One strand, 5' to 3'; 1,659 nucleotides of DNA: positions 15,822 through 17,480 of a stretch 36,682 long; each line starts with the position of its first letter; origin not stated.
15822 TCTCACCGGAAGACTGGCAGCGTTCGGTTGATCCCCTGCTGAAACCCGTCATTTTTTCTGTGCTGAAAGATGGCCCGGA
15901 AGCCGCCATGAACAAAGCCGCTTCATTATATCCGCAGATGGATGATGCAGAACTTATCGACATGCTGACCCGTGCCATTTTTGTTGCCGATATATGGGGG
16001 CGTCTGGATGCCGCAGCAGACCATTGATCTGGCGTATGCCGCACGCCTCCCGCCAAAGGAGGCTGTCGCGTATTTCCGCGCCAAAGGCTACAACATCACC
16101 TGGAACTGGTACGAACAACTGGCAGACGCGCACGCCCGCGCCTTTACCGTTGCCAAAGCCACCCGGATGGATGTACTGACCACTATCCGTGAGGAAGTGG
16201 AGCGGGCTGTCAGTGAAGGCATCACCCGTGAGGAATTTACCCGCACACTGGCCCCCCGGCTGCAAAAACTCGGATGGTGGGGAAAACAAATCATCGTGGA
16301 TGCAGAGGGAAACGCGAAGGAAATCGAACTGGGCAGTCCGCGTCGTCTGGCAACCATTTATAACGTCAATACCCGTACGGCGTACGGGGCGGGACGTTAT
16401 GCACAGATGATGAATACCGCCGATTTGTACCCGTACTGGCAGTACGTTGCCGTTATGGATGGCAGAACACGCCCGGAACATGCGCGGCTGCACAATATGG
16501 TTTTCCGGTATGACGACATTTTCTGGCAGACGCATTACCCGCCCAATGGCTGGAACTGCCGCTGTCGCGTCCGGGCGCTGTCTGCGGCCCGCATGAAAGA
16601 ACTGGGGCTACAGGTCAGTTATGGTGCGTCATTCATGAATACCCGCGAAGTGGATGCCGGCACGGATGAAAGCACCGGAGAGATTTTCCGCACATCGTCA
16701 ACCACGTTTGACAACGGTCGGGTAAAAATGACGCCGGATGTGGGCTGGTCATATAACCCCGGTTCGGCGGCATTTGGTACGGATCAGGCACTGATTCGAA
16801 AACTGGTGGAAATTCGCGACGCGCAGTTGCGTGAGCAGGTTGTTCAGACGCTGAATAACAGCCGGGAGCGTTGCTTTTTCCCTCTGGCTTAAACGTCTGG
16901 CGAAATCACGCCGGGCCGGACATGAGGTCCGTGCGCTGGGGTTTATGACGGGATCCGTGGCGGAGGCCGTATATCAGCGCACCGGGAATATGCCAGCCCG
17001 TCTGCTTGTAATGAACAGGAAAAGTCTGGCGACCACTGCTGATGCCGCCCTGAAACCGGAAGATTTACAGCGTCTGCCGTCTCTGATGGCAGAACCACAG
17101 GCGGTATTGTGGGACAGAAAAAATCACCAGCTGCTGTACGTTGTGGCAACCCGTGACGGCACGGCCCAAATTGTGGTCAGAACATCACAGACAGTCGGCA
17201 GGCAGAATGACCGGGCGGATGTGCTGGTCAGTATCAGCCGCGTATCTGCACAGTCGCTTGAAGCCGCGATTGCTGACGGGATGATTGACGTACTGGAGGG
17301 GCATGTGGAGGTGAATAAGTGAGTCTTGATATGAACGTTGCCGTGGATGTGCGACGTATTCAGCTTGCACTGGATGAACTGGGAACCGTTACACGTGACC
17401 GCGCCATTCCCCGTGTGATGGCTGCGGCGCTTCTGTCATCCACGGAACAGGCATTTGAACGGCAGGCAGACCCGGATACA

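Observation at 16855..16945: Head morphogenesis gene F appears interrupted by a +1 frame change at a T5 homopolymer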

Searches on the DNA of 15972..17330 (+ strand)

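Call 3: search_dna_similar(query=window:15972-17330:+, collection=phages, mode=near, max_rows=30)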
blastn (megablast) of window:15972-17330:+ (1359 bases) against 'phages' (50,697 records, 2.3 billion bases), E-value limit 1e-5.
Records with a match: 15; places in all: 15; records where one place covers at least 80% of the query: 13.
Best place of each record, by identity: 95-99% 12; 90-95% 1; 60-80% 2.
By first word of the organism name: Escherichia 6; Yersinia 5; Shigella 2; Stx1a-converting 1; Stx2c-converting 1.
By host as written in the record: Yersinia pestis EV76-CN 4; Escherichia coli 3; - 3; Shigella flexneri serotype 4a 2; Escherichia sp. 1; Escherichia coli C 1; Yersinia pestis 1.
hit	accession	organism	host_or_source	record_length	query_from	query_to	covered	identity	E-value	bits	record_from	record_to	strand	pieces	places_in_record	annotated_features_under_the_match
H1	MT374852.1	Yersinia phage vB_YpM_3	Yersinia pestis EV76-CN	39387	1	1359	100%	97.0%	0e+0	2287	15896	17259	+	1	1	hypothetical protein (x3)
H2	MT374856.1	Yersinia phage vB_YpM_23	Yersinia pestis EV76-CN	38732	1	1359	100%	97.0%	0e+0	2287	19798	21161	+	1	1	hypothetical protein (x3)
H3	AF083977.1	Escherichia phage Mu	Escherichia sp.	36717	1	1359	100%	96.9%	0e+0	2281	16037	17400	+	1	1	minor head protein | portal protein | capsid morphogenesis protein | ribosome_binding_site (x2)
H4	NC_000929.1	Escherichia phage Mu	Escherichia coli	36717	1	1359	100%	96.9%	0e+0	2281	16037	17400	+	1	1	minor head protein and DNA pilot | portal protein | tail completion or Neck1 protein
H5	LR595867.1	Escherichia virus Mu_3F6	-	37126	1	1359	100%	96.6%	0e+0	2254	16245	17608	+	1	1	Phage (Mu-like) virion morphogenesis protein | Portal protein | Ne1 neck protein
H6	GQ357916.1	Escherichia phage D108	Escherichia coli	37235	1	1359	100%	96.3%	0e+0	2237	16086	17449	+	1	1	30: virion morphogenesis | 29: portal protein | G: virion morphogenesis protein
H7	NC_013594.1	Escherichia phage D108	Escherichia coli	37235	1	1359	100%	96.3%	0e+0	2237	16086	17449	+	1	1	30: minor head protein and DNA pilot | 29: portal protein | G: tail completion or Neck1 protein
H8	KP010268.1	Shigella phage SfMu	Shigella flexneri serotype 4a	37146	1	1359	100%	96.0%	0e+0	2215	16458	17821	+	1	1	head morphogenesis protein | portal protein | virion morphogenesis protein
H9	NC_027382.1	Shigella phage SfMu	Shigella flexneri serotype 4a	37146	1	1359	100%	96.0%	0e+0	2215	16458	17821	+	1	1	minor head protein and DNA pilot | portal protein | tail completion or Neck1 protein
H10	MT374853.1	Yersinia phage vB_YpM_5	Yersinia pestis EV76-CN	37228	1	1359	100%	95.8%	0e+0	2198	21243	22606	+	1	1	hypothetical protein (x3)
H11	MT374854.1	Yersinia phage vB_YpM_6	Yersinia pestis EV76-CN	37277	1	1359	100%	95.8%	0e+0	2198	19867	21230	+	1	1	hypothetical protein (x3)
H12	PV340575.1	Escherichia phage PhiR68_1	Escherichia coli C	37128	1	1359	100%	95.4%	0e+0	2165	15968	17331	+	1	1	virion morphogenesis protein (x2) | hypothetical protein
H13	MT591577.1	Yersinia phage vB_YpM_Tongde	Yersinia pestis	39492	1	1359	100%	93.7%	0e+0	2037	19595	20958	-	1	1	hypothetical protein (x3)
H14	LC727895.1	Stx1a-converting phage Stx1_JNE122137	-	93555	2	834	61%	71.0%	6e-37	161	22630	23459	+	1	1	region of the inserted Bacteriophage Mu-like phage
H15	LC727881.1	Stx2c-converting phage Stx2c_JNE082796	-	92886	2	620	46%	72.3%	1e-39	171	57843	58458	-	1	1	region of the inserted Bacteriophage Mu-like phage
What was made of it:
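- All 13 full-length phage hits are 5 nt longer than the query (call 3).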

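Call 5: get_annotated_region(hit=H3, flank=1500)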
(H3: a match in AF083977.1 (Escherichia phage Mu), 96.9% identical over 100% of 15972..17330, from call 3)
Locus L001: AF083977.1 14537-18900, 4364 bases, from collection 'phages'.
description: Escherichia phage Mu, complete genome.
organism: Escherichia phage Mu (NCBI taxid 2681603)
taxonomy: Viruses; Duplodnaviria; Heunggongvirae; Uroviricota; Caudoviricetes; Muvirus; Muvirus mu
host: Escherichia sp.; source: -; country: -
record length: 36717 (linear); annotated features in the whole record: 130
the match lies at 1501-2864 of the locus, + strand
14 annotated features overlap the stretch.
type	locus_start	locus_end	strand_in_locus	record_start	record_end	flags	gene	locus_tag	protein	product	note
CDS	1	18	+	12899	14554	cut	-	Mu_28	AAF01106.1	terminase large subunit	also known as E; contains InterPro entry G3DSA:3.40.50.300 for P-loop containing nucleotide triphosphate hydrolases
regulatory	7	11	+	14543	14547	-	-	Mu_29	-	ribosome_binding_site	-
CDS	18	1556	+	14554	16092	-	-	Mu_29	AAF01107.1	portal protein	also known as H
regulatory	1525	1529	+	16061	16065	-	-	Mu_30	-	ribosome_binding_site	-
CDS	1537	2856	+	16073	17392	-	-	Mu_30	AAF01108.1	minor head protein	also known as F; contains InterPro domain IPR006528 phage SPP1_gp7 phage head morphogenesis protein SPP1 gp7 family; ...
regulatory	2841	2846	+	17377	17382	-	-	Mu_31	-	ribosome_binding_site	-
CDS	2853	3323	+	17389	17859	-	-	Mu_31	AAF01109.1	capsid morphogenesis protein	also known as G; contains InterPro domain IPR006522 Phage virion morphogenesis protein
misc_feature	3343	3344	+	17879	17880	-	-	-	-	-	gyrase cut site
regulatory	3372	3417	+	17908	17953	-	-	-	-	terminator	predicted by TransTermHP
regulatory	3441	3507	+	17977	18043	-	-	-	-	promoter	late promoter, PMID 2522923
regulatory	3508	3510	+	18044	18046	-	-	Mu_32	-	ribosome_binding_site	-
CDS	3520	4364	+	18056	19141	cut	-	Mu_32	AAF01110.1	capsid maturation protease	also known as I; contains InterPro domain IPR012106 Protease, Mu phage/prophage I type; gene has potential internal ...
regulatory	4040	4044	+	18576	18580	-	-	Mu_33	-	ribosome_binding_site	-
CDS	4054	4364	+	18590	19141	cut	-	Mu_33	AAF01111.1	scaffolding protein Z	Z, also called p20; see PMIDs 3904174 and 11922669;start site internal to gene I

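Call 6: get_annotated_region(hit=H6, flank=1500)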
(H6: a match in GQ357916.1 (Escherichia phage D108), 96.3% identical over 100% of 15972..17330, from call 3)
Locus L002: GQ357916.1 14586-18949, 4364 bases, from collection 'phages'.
description: Escherichia phage D108, complete genome.
organism: Escherichia phage D108 (NCBI taxid 665033)
taxonomy: Viruses; Duplodnaviria; Heunggongvirae; Uroviricota; Caudoviricetes; Muvirus; Muvirus mu
host: Escherichia coli; source: -; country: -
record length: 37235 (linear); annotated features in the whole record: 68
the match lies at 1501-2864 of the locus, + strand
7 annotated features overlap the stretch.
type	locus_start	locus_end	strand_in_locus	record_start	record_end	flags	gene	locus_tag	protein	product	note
CDS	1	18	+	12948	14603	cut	28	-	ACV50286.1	conserved hypothetical protein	similar to NP_050632.1 putative portal protein [Enterobacteria phage Mu]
CDS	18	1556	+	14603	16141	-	29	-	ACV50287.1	portal protein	similar to NP_050633.1 hypothetical protein Mup29 [Enterobacteria phage Mu]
CDS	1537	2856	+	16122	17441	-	30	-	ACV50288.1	virion morphogenesis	similar to NP_050634.1 virion morphogenesis late F orf [Enterobacteria phage Mu]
CDS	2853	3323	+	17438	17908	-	G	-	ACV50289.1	virion morphogenesis protein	similar to NP_050635.1 putative virion morphogenesis protein [Enterobacteria phage Mu]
CDS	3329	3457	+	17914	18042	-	31.5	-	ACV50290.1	putative phage protein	-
CDS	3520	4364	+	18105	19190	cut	I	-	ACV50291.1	protease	similar to NP_050636.1 putative protease protein [Enterobacteria phage Mu]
CDS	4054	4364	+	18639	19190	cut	Z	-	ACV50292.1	scaffold protein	similar to NP_050637.1 Mup33 scaffold protein [Enterobacteria phage Mu]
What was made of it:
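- Checked: Mu and D108 have one 1320-nt F gene (439 aa) and nothing between F and G (calls 5, 6).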

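Call 8: search_dna_similar(query=window:16008-17322:+, collection=ecoli_genomes, mode=near, max_rows=60)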
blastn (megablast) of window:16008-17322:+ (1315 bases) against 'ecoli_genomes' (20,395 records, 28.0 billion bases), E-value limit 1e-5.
Records with a match: 272; places in all: 317; records where one place covers at least 80% of the query: 44.
Genomes with a match: 271 of 5426; with a place that covers at least 80% of the query: 44. Places per genome that has any: lowest 1, median 1, highest 4. On chromosomes: 316 places; on plasmids: 1.
Best place of each record, by identity: >=99% 2; 95-99% 39; 90-95% 3; 80-90% 13; 60-80% 215.
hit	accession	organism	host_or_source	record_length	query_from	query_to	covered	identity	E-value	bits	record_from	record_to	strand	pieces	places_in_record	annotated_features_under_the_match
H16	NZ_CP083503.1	Escherichia coli strain elppa5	Homo sapiens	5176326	1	1315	100%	99.6%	0e+0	2405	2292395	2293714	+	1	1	phage minor head protein | DUF935 domain-containing protein | phage virion morphogenesis protein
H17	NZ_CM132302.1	Escherichia coli strain 2020C08-115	Homo sapiens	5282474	1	1315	100%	99.6%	0e+0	2405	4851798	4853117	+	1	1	phage minor head protein | DUF935 domain-containing protein | phage virion morphogenesis protein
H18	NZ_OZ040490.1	Escherichia coli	-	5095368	1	1315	100%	97.1%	0e+0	2222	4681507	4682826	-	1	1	phage minor head protein | DUF935 domain-containing protein | phage virion morphogenesis protein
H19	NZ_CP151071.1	Escherichia coli strain 22KM0354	Dog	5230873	1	1315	100%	97.0%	0e+0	2217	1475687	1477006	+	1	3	phage minor head protein | DUF935 domain-containing protein | phage virion morphogenesis protein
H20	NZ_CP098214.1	Escherichia coli strain Z0117EC0036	Canis lupus familiaris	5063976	1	1315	100%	97.0%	0e+0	2211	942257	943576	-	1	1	phage head morphogenesis protein | DUF935 domain-containing protein | phage virion morphogenesis protein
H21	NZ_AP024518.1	Escherichia coli strain E148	Equus caballus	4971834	1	1315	100%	97.0%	0e+0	2211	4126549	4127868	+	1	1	phage head morphogenesis protein | DUF935 domain-containing protein | phage virion morphogenesis protein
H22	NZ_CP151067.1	Escherichia coli strain 21KM1392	Dog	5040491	1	1315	100%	97.0%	0e+0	2211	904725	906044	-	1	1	phage head morphogenesis protein | DUF935 domain-containing protein | phage virion morphogenesis protein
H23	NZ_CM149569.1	Escherichia coli strain MEI3O-23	Soil surface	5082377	1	1315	100%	97.0%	0e+0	2211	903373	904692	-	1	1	phage head morphogenesis protein | DUF935 domain-containing protein | phage virion morphogenesis protein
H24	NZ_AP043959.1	Escherichia coli strain 20AH011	Canis lupus familiaris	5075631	1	1315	100%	97.0%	0e+0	2211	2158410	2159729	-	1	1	phage head morphogenesis protein | DUF935 domain-containing protein | phage virion morphogenesis protein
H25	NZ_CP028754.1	Escherichia coli strain A21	opossum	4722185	1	1315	100%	96.9%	0e+0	2206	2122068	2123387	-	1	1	phage minor head protein | DUF935 domain-containing protein | phage virion morphogenesis protein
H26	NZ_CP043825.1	Escherichia coli strain RM8082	Cattle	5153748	1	1315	100%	96.9%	0e+0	2206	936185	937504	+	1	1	phage minor head protein | DUF935 domain-containing protein | phage virion morphogenesis protein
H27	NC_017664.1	Escherichia coli W strain W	-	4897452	1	1315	100%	96.8%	0e+0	2200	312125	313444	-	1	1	phage head morphogenesis protein | DUF935 domain-containing protein | phage virion morphogenesis protein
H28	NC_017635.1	Escherichia coli W strain W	-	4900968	1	1315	100%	96.8%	0e+0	2200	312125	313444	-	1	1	phage head morphogenesis protein | DUF935 domain-containing protein | phage virion morphogenesis protein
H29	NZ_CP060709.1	Escherichia coli strain ST18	not applicable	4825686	1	1315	100%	96.8%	0e+0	2200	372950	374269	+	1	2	phage head morphogenesis protein | DUF935 domain-containing protein | phage virion morphogenesis protein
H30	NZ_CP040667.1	Escherichia coli strain S17-1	Homo sapiens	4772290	1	1315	100%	96.8%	0e+0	2200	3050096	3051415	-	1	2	phage head morphogenesis protein | DUF935 domain-containing protein | phage virion morphogenesis protein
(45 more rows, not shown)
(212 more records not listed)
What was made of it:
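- All 44 full-length E. coli hits span 1320 nt (call 8).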

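Call 12: get_annotated_region(hit=H16, flank=20000)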
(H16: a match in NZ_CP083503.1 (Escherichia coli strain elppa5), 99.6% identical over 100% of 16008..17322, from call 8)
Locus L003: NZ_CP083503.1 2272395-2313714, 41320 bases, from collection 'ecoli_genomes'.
description: Escherichia coli strain elppa5 chromosome, complete genome
organism: Escherichia coli strain elppa5 (NCBI taxid 562)
replicon: chromosome; assembly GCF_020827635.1
host: Homo sapiens; source: blood; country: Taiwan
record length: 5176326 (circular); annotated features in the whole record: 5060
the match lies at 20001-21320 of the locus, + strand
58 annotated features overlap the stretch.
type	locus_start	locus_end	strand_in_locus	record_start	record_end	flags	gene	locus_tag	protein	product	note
CDS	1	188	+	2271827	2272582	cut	xni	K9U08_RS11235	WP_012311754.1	flap endonuclease Xni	-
CDS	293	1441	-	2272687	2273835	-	fucO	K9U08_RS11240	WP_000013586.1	lactaldehyde reductase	-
CDS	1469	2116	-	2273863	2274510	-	fucA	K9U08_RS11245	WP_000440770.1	L-fuculose-phosphate aldolase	-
CDS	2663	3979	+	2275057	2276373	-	fucP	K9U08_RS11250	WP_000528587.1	L-fucose:H+ symporter permease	-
CDS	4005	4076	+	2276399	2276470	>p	-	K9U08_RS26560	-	hypothetical protein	incomplete; partial in the middle of a contig; missing C-terminus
CDS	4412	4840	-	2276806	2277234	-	-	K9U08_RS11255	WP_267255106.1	DNA-binding protein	-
CDS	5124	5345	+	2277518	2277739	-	-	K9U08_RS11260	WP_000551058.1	helix-turn-helix domain-containing protein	-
CDS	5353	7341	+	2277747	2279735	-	-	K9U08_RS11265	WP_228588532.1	transposase domain-containing protein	-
CDS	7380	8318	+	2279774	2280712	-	-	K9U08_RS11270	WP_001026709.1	AAA family ATPase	-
CDS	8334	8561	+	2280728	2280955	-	-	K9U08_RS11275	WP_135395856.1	hypothetical protein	-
CDS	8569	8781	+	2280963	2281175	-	-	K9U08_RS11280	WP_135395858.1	hypothetical protein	-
CDS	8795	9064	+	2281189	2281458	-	-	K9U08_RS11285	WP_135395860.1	hypothetical protein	-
CDS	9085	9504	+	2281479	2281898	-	-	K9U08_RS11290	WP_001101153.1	hypothetical protein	-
CDS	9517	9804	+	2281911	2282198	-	-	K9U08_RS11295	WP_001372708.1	hypothetical protein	-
CDS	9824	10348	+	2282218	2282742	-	-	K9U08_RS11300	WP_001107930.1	host-nuclease inhibitor Gam family protein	-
CDS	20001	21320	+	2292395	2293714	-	-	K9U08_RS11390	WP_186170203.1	phage minor head protein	-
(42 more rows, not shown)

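Call 17: get_annotated_region(hit=H17, flank=20000)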
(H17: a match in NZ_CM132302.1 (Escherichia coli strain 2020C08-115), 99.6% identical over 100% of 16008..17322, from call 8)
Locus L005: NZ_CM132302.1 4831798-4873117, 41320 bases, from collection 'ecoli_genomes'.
description: Escherichia coli strain 2020C08-115 chromosome, whole genome shotgun sequence
organism: Escherichia coli strain 2020C08-115 (NCBI taxid 562)
replicon: chromosome; assembly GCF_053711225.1
host: Homo sapiens; source: blood; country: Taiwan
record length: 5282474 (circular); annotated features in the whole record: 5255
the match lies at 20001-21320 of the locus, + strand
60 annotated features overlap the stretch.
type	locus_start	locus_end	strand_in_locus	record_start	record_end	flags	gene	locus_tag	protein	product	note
CDS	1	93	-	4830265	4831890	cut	yqeB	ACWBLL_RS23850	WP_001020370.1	selenium-dependent molybdenum cofactor biosynthesis protein YqeB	-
CDS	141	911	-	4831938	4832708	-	yqeC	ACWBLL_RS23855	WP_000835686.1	selenium cofactor biosynthesis protein YqeC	-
CDS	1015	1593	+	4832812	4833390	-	mocA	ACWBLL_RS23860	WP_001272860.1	molybdenum cofactor cytidylyltransferase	-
CDS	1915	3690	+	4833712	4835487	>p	ygfK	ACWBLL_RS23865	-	putative selenate reductase subunit YgfK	incomplete; partial in the middle of a contig; missing C-terminus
CDS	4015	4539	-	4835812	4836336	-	-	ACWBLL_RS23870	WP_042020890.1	MerR family transcriptional regulator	-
CDS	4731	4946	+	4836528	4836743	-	-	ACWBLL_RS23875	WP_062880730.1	helix-turn-helix domain-containing protein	-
CDS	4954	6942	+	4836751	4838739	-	-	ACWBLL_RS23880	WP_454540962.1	transposase domain-containing protein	-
CDS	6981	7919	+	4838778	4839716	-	-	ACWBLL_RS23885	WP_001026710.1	AAA family ATPase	-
CDS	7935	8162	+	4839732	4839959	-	-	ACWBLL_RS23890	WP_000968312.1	hypothetical protein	-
CDS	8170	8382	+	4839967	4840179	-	-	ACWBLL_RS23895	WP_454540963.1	hypothetical protein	-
CDS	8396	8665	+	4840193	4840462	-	-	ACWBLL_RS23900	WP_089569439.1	hypothetical protein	-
CDS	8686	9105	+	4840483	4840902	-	-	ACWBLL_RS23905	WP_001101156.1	hypothetical protein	-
CDS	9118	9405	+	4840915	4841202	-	-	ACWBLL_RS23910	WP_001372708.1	hypothetical protein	-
CDS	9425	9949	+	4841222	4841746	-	-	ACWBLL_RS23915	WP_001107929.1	host-nuclease inhibitor Gam family protein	-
CDS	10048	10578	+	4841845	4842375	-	-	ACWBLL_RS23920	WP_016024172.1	hypothetical protein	-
CDS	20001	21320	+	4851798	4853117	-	-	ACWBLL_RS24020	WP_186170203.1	phage minor head protein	-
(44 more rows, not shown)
